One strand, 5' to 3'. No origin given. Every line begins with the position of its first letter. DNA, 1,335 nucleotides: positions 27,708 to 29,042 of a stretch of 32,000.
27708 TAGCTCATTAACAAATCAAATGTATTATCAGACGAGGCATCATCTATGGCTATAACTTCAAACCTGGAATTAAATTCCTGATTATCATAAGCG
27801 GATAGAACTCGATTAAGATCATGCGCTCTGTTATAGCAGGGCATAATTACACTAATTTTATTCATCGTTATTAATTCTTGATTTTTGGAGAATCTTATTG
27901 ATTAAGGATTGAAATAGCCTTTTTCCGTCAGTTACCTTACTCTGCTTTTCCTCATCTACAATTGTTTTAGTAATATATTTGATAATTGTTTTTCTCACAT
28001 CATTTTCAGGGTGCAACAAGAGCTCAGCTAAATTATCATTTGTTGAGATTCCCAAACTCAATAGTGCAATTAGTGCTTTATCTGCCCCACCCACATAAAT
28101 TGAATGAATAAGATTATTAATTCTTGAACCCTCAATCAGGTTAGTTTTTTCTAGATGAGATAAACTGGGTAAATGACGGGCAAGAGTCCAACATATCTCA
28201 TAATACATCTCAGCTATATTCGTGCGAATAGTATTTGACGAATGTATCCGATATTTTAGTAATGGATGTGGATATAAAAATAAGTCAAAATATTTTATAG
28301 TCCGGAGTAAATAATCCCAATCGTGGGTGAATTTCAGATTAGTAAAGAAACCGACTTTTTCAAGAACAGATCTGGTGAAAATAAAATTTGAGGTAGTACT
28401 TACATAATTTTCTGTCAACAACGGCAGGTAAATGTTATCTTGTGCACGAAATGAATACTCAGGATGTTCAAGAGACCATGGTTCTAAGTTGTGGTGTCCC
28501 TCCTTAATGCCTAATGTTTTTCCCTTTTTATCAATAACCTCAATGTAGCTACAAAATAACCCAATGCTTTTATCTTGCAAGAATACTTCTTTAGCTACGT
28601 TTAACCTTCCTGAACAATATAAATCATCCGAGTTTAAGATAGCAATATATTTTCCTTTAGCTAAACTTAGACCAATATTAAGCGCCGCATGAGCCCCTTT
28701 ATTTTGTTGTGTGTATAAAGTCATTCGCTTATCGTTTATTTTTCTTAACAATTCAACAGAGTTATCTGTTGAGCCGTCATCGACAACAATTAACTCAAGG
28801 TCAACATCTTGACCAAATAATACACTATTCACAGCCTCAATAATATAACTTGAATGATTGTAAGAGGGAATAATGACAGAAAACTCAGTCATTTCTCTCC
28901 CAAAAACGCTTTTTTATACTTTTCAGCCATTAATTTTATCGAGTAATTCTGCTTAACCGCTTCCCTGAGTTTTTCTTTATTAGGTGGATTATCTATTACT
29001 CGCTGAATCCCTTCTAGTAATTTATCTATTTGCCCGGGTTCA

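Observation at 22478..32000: Low-GC glycosyltransferase / beta-helix operon of at least 9.5 kb, beginning 11 bp after the dnaA stop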

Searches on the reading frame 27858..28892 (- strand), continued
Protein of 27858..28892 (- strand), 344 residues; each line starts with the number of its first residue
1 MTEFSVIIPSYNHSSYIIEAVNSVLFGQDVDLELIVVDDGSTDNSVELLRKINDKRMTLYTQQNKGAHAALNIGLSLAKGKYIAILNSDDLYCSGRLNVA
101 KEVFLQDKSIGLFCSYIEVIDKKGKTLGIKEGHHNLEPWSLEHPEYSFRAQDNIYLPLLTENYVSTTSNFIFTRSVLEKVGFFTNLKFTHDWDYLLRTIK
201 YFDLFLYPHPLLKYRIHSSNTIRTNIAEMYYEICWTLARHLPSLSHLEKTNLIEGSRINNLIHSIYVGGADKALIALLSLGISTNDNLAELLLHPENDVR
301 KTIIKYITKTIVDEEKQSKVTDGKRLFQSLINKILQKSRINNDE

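Call 82: find_homologous_proteins(query=L001:6828-10004:+, max_evalue=1e-10)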
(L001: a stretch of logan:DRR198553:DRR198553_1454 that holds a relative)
Query L001:6828-10004:+ (1058 aa): 158 proteins with E <= 1e-10 among 8000 candidates; the best 120 are listed.
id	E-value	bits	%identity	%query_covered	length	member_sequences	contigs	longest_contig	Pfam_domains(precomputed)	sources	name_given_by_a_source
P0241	0.0e+0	2344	98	100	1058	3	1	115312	PF00534.27,PF13439.13,PF13692.13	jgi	-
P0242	0.0e+0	1845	76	100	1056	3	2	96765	PF00534.27,PF13439.13,PF13692.13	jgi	jgi:glycosyltransferase involved in cell wall biosynthesis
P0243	0.0e+0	1632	68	100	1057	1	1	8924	PF00534.27,PF13439.13,PF13692.13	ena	-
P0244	0.0e+0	1578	63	100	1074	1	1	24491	PF00534.27,PF13439.13,PF13692.13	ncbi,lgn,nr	ncbi:MAG: hypothetical protein KatS3mg028_1393 [Bacteroidia bacterium]|nr:MAG: hypothetical protein 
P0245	6.8e-231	787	36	100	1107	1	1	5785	PF00534.27,PF13524.13,PF13692.13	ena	-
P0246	2.1e-230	786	37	100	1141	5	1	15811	PF00534.27,PF13692.13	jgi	jgi:glycosyltransferase involved in cell wall biosynthesis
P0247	3.2e-230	785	38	100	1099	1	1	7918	PF00534.27,PF13524.13,PF13692.13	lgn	-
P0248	8.8e-229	780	38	100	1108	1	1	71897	PF00534.27,PF13439.13,PF13692.13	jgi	jgi:glycosyltransferase involved in cell wall biosynthesis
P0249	9.9e-229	780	37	100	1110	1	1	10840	PF00534.27,PF13524.13,PF13692.13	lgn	-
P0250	2.0e-225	769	37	99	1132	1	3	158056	PF00534.27,PF13524.13,PF13439.13,PF13692.13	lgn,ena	-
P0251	3.2e-225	768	37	100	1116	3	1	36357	PF00534.27,PF13524.13,PF13439.13,PF13692.13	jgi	-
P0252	3.7e-225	768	38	100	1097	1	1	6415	PF00534.27,PF13524.13,PF13439.13,PF13692.13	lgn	-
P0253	7.9e-225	767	37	100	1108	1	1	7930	PF00534.27,PF13439.13,PF13692.13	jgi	jgi:glycosyltransferase involved in cell wall biosynthesis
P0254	2.2e-224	766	37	100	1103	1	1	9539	PF00534.27,PF13524.13,PF13439.13,PF13692.13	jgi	jgi:glycosyltransferase involved in cell wall biosynthesis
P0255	7.5e-224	764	38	100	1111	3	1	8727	PF00534.27,PF13692.13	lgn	-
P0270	2.7e-210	719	36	100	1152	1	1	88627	PF00534.27,PF13524.13,PF13439.13,PF13692.13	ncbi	ncbi:MAG: glycosyltransferase [Chloroflexota bacterium]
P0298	1.7e-185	637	33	100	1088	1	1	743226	PF00534.27,PF13524.13,PF13439.13,PF13692.13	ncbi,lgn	ncbi:MAG: glycosyltransferase [Chloroflexota bacterium]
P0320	9.6e-84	300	36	41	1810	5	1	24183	PF13489.13,PF10111.15,PF13524.13,PF13439.13,PF00535.33,PF08241.19,PF13692.13,PF13641.13,PF00534.27,PF13649.13,PF16994.12,PF08242.19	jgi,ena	-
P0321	3.2e-79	285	31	34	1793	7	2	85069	PF13641.13,PF00534.27,PF13579.13,PF13524.13,PF13439.13,PF04464.21,PF00535.33,PF20706.4,PF13692.13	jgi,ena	jgi:glycosyltransferase involved in cell wall biosynthesis/GT2 family glycosyltransferase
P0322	5.5e-78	281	36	39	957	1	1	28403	PF10111.15,PF13641.13,PF13524.13,PF00535.33,PF13692.13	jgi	jgi:processive 1,2-diacylglycerol beta-glucosyltransferase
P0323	2.6e-77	279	37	38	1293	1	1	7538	PF10111.15,PF13641.13,PF14307.13,PF00535.33,PF13692.13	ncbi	-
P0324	4.6e-76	275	36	39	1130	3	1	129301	PF10111.15,PF13641.13,PF00534.27,PF13524.13,PF00535.33,PF13692.13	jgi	jgi:GT2 family glycosyltransferase/glycosyltransferase involved in cell wall biosynthesis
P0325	9.3e-74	267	33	33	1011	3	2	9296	PF10111.15,PF13641.13,PF00534.27,PF13524.13,PF13439.13,PF00535.33,PF13692.13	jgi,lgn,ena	jgi:GT2 family glycosyltransferase/glycosyltransferase involved in cell wall biosynthesis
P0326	1.1e-73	267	34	44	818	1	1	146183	PF13641.13,PF00535.33,PF13692.13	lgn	-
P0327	1.3e-73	267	36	42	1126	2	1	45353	PF13632.13,PF10111.15,PF13641.13,PF00534.27,PF13524.13,PF00535.33,PF13692.13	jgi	-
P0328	7.3e-73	264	36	41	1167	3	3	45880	PF10111.15,PF13641.13,PF00534.27,PF00535.33,PF13692.13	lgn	-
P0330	5.7e-72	261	35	42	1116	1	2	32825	PF10111.15,PF13641.13,PF00534.27,PF13524.13,PF00535.33,PF13692.13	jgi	-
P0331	6.7e-72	261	32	44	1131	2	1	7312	PF13641.13,PF00534.27,PF13524.13,PF00535.33,PF13692.13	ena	-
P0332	6.9e-72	261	33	42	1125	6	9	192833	PF13641.13,PF00534.27,PF13524.13,PF00535.33,PF13692.13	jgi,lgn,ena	jgi:GT2 family glycosyltransferase/glycosyltransferase involved in cell wall biosynthesis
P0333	1.2e-70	257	35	40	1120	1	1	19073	PF13632.13,PF10111.15,PF13641.13,PF00534.27,PF13524.13,PF00535.33,PF13692.13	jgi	jgi:GT2 family glycosyltransferase/glycosyltransferase involved in cell wall biosynthesis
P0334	1.2e-70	257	34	40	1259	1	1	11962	PF13641.13,PF00534.27,PF13524.13,PF00535.33,PF20706.4,PF13692.13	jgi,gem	-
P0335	2.6e-70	256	33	41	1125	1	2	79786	PF13712.13,PF10111.15,PF13641.13,PF00534.27,PF13524.13,PF00535.33,PF13692.13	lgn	-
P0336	3.8e-70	255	33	43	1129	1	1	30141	PF13712.13,PF13641.13,PF00534.27,PF13524.13,PF00535.33,PF13692.13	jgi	-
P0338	1.7e-69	253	39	34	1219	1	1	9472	PF10111.15,PF13641.13,PF00534.27,PF13524.13,PF00535.33,PF13692.13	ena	-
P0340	6.8e-69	251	35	41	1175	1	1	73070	PF10111.15,PF13641.13,PF00535.33,PF13692.13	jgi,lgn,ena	-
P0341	1.0e-68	250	31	54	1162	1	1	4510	PF10111.15,PF13641.13,PF00534.27,PF13524.13,PF00535.33,PF13692.13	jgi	-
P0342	1.6e-68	250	35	39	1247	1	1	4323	PF10111.15,PF13641.13,PF00534.27,PF13524.13,PF00535.33,PF13692.13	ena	-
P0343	2.0e-68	249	33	42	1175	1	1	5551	PF10111.15,PF13641.13,PF00535.33,PF13692.13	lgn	-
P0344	4.3e-68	248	35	39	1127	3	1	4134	PF10111.15,PF13641.13,PF00534.27,PF13524.13,PF00535.33,PF20706.4,PF13692.13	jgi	-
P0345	5.6e-68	248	36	40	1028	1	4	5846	PF10111.15,PF13641.13,PF00534.27,PF13524.13,PF00535.33,PF13692.13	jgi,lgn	jgi:glycosyltransferase involved in cell wall biosynthesis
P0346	6.0e-68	248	34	39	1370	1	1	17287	PF10111.15,PF13641.13,PF00534.27,PF14307.13,PF13524.13,PF00535.33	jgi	-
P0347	1.3e-67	247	32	39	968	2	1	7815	PF13641.13,PF13524.13,PF00535.33,PF13692.13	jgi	jgi:processive 1,2-diacylglycerol beta-glucosyltransferase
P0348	1.3e-67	247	38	33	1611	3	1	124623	PF13712.13,PF13632.13,PF10111.15,PF13506.14,PF13641.13,PF00534.27,PF24161.2,PF00535.33,PF13692.13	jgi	jgi:GT2 family glycosyltransferase/glycosyltransferase involved in cell wall biosynthesis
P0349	2.8e-67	246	32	42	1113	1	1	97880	PF13641.13,PF00534.27,PF13524.13,PF16994.12,PF00535.33,PF13692.13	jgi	jgi:GT2 family glycosyltransferase/glycosyltransferase involved in cell wall biosynthesis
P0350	3.8e-67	245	37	33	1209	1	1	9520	PF10111.15,PF13641.13,PF14307.13,PF00535.33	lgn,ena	-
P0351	1.1e-66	244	33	42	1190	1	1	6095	PF10111.15,PF13641.13,PF00534.27,PF13524.13,PF00535.33,PF13692.13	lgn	-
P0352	1.3e-66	243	34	41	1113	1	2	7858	PF13632.13,PF10111.15,PF13641.13,PF00534.27,PF13524.13,PF00535.33,PF13692.13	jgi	jgi:GT2 family glycosyltransferase/glycosyltransferase involved in cell wall biosynthesis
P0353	2.4e-66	242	34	39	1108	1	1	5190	PF10111.15,PF13506.14,PF13641.13,PF00534.27,PF13524.13,PF00535.33,PF13692.13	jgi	jgi:GT2 family glycosyltransferase/glycosyltransferase involved in cell wall biosynthesis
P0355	3.3e-66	242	35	42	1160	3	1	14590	PF10111.15,PF13641.13,PF00534.27,PF00535.33,PF13692.13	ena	-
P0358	6.0e-65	238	36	37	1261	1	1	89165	PF10111.15,PF13506.14,PF13641.13,PF00534.27,PF13524.13,PF00535.33,PF13692.13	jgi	jgi:GT2 family glycosyltransferase/glycosyltransferase involved in cell wall biosynthesis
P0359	7.2e-65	238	33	37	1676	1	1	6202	PF10111.15,PF13506.14,PF13641.13,PF00534.27,PF14307.13,PF13524.13,PF00535.33,PF20706.4,PF13692.13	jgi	jgi:glycosyltransferase involved in cell wall biosynthesis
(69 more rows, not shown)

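Call 83: find_encoding_contigs(protein=P0298, flank=10000, max_places=1)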
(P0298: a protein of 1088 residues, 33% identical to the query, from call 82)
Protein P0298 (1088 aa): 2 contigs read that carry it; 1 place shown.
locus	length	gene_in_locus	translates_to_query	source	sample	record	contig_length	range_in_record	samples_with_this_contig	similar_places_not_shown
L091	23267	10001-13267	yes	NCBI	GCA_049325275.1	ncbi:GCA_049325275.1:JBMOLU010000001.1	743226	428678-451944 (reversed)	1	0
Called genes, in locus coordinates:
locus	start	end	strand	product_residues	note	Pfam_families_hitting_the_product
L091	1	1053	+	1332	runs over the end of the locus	PF04616:Glyco_hydro_43, PF05592:Bac_rhamnosid (faint), PF17389:Bac_rhamnosid6H, PF22422:MGH1-like_GH (weak)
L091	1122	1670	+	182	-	PF00908:dTDP_sugar_isom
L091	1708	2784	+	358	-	PF01073:3Beta_HSD, PF01370:Epimerase, PF02719:Polysacc_synt_2, PF04321:RmlD_sub_bind, PF07993:NAD_binding_4, PF16363:GDP_Man_Dehyd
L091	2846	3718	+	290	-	PF00483:NTP_transferase, PF12804:NTP_transf_3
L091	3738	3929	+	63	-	-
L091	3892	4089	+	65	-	-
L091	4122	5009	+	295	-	PF01370:Epimerase, PF04321:RmlD_sub_bind, PF16363:GDP_Man_Dehyd (weak)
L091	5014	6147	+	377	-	PF02350:Epimerase_2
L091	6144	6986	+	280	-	PF01061:ABC2_membrane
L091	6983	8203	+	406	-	PF00005:ABC_tran, PF13304:AAA_21 (faint), PF14524:Wzt_C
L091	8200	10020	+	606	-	PF10111:Glyco_tranf_2_2 (faint), PF13632:Glyco_trans_2_3 (faint), PF13506:Glyco_transf_21 (weak), PF00535:Glycos_transf_2, PF13641:Glyco_tranf_2_3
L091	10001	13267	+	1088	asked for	PF13439:Glyco_transf_4 (faint), PF13524:Glyco_trans_1_2 (weak), PF00534:Glycos_transf_1, PF13692:Glyco_trans_1_4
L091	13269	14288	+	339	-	PF00535:Glycos_transf_2, PF10111:Glyco_tranf_2_2, PF13641:Glyco_tranf_2_3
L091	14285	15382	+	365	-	PF00535:Glycos_transf_2, PF10111:Glyco_tranf_2_2 (weak), PF13641:Glyco_tranf_2_3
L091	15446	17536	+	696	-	-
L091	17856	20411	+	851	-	-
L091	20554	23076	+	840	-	PF09586:YfhO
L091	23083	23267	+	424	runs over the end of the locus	PF13692:Glyco_trans_1_4, PF13524:Glyco_trans_1_2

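Call 84: find_encoding_contigs(protein=P0270, flank=10000, max_places=1)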
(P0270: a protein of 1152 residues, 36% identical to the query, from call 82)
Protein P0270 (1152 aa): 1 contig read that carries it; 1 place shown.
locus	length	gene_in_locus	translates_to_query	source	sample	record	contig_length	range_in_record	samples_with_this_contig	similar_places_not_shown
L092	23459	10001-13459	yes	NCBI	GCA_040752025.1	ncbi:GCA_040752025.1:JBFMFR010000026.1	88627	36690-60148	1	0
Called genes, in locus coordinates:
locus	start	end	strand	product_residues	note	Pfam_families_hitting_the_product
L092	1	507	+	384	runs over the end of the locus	PF00535:Glycos_transf_2, PF10111:Glyco_tranf_2_2 (weak), PF13641:Glyco_tranf_2_3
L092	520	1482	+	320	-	PF00685:Sulfotransfer_1, PF13469:Sulfotransfer_3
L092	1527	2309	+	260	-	PF00535:Glycos_transf_2, PF10111:Glyco_tranf_2_2, PF13641:Glyco_tranf_2_3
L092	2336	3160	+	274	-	PF01061:ABC2_membrane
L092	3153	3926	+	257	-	PF00005:ABC_tran, PF13304:AAA_21 (faint)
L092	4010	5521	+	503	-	-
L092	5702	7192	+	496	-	-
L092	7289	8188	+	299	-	PF00483:NTP_transferase, PF12804:NTP_transf_3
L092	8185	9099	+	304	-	PF13489:Methyltransf_23, PF08241:Methyltransf_11 (weak), PF08242:Methyltransf_12, PF13649:Methyltransf_25 (weak)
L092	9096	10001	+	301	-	PF01370:Epimerase, PF02719:Polysacc_synt_2 (faint), PF04321:RmlD_sub_bind, PF16363:GDP_Man_Dehyd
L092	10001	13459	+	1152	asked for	PF13524:Glyco_trans_1_2 (faint), PF13439:Glyco_transf_4 (weak), PF00534:Glycos_transf_1, PF13692:Glyco_trans_1_4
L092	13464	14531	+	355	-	PF00535:Glycos_transf_2, PF10111:Glyco_tranf_2_2, PF13641:Glyco_tranf_2_3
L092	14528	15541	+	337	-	PF05050:Methyltransf_21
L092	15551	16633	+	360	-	PF00535:Glycos_transf_2, PF10111:Glyco_tranf_2_2, PF13641:Glyco_tranf_2_3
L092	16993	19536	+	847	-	PF09586:YfhO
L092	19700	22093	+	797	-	PF02415:Chlam_PMP (faint)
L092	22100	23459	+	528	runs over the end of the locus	PF00535:Glycos_transf_2, PF10111:Glyco_tranf_2_2 (weak), PF13641:Glyco_tranf_2_3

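Call 87: find_encoding_contigs(protein=P0242, flank=10000, max_places=1)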
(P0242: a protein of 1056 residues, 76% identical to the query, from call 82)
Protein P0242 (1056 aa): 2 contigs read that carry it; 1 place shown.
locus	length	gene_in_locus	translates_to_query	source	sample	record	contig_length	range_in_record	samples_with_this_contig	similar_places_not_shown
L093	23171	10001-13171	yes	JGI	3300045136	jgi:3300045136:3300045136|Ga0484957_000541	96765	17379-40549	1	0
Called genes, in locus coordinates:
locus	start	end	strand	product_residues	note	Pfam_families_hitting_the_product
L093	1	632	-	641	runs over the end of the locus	-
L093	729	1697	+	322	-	-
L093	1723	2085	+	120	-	PF02627:CMD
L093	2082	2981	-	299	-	PF00535:Glycos_transf_2, PF13641:Glyco_tranf_2_3, PF13632:Glyco_trans_2_3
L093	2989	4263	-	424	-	PF00534:Glycos_transf_1, PF13692:Glyco_trans_1_4, PF13524:Glyco_trans_1_2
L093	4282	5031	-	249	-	PF00005:ABC_tran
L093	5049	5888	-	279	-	PF01061:ABC2_membrane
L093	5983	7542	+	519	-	-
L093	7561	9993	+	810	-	-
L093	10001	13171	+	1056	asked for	PF13439:Glyco_transf_4, PF00534:Glycos_transf_1, PF13692:Glyco_trans_1_4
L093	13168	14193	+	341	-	PF00535:Glycos_transf_2, PF10111:Glyco_tranf_2_2, PF13641:Glyco_tranf_2_3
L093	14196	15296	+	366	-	PF00535:Glycos_transf_2, PF10111:Glyco_tranf_2_2, PF13641:Glyco_tranf_2_3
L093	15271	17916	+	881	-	-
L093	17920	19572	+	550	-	PF13506:Glyco_transf_21 (weak), PF00535:Glycos_transf_2, PF10111:Glyco_tranf_2_2, PF13641:Glyco_tranf_2_3, PF13632:Glyco_trans_2_3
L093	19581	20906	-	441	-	PF11638:DnaA_N, PF00308:Bac_DnaA, PF01695:IstB_IS21, PF00004:AAA (weak), PF08299:Bac_DnaA_C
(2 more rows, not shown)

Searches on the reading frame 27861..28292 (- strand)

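Call 48: search_protein_families(library=pfam, proteins=[window:27861-28292:-], max_evalue=1)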
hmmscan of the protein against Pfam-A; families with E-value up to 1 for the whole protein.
window:27861-28292:- (144 aa): 1 family
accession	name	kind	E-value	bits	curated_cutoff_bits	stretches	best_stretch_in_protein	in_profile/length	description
PF02002.24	TFIIE_alpha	-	0.078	13.3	22.9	1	58-118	3-63/105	TFIIE alpha subunit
